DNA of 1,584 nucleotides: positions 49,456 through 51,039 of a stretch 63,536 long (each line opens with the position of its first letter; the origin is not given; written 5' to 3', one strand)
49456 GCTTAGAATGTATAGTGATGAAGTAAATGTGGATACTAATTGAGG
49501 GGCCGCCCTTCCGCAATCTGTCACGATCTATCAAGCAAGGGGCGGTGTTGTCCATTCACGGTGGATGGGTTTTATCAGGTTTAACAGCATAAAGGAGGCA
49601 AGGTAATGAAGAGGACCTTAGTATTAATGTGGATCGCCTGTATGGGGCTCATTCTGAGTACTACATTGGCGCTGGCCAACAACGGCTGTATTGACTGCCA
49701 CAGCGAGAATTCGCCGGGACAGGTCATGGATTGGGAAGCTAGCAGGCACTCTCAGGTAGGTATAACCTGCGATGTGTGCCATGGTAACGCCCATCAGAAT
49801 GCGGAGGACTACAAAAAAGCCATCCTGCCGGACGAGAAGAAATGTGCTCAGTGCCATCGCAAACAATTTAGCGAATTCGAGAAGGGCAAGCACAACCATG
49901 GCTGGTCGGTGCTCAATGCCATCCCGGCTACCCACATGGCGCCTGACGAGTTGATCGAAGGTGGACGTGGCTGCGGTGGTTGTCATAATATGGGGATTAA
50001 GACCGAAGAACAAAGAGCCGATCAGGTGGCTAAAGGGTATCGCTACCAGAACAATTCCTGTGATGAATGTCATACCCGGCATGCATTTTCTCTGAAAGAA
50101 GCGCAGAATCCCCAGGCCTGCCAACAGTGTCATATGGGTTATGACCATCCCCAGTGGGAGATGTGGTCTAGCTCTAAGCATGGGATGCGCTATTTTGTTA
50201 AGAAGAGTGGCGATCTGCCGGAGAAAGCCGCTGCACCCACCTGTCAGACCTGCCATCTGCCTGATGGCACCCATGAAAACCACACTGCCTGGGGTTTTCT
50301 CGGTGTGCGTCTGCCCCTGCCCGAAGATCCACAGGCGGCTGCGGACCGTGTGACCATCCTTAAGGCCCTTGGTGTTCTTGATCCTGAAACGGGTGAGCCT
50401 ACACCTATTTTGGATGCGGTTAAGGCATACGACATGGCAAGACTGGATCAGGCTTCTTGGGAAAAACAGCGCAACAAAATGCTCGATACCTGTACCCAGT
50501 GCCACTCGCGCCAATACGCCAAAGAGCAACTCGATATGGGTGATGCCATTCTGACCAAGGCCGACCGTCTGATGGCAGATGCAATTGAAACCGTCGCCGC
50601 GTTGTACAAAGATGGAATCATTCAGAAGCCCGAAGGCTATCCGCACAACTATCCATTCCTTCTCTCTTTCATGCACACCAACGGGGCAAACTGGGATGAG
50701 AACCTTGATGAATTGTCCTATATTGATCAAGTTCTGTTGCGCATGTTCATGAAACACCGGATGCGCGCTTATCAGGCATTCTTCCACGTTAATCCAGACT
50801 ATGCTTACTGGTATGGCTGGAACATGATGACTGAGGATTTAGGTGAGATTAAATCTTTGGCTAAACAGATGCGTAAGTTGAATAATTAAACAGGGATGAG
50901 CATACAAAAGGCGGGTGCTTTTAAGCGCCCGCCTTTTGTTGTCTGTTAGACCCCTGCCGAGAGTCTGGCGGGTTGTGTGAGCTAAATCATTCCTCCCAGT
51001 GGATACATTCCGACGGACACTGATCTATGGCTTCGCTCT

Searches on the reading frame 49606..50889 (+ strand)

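Call 82: search_protein_families(library=pfam, proteins=[window:49606-50889:+], max_evalue=0.00001)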
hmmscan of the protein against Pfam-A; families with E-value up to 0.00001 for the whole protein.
window:49606-50889:+ (427 aa): 4 families
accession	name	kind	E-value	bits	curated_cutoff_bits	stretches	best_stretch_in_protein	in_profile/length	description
PF13447.11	Multi-haem_cyto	-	4.1e-27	95.6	21.9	2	53-218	3-174/269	Seven times multi-haem cytochrome CxxCH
PF14522.11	Cytochrome_C7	-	1.9e-12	47.3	24.8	1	119-176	12-66/67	Cytochrome c7 and related cytochrome c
PF13435.11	Cytochrome_C554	-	1.4e-11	45.6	20.8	1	79-157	1-84/84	Cytochrome c554 and c-prime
PF14537.11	Cytochrom_c3_2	-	1.5e-06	29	25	0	78-176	7-78/79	Cytochrome c3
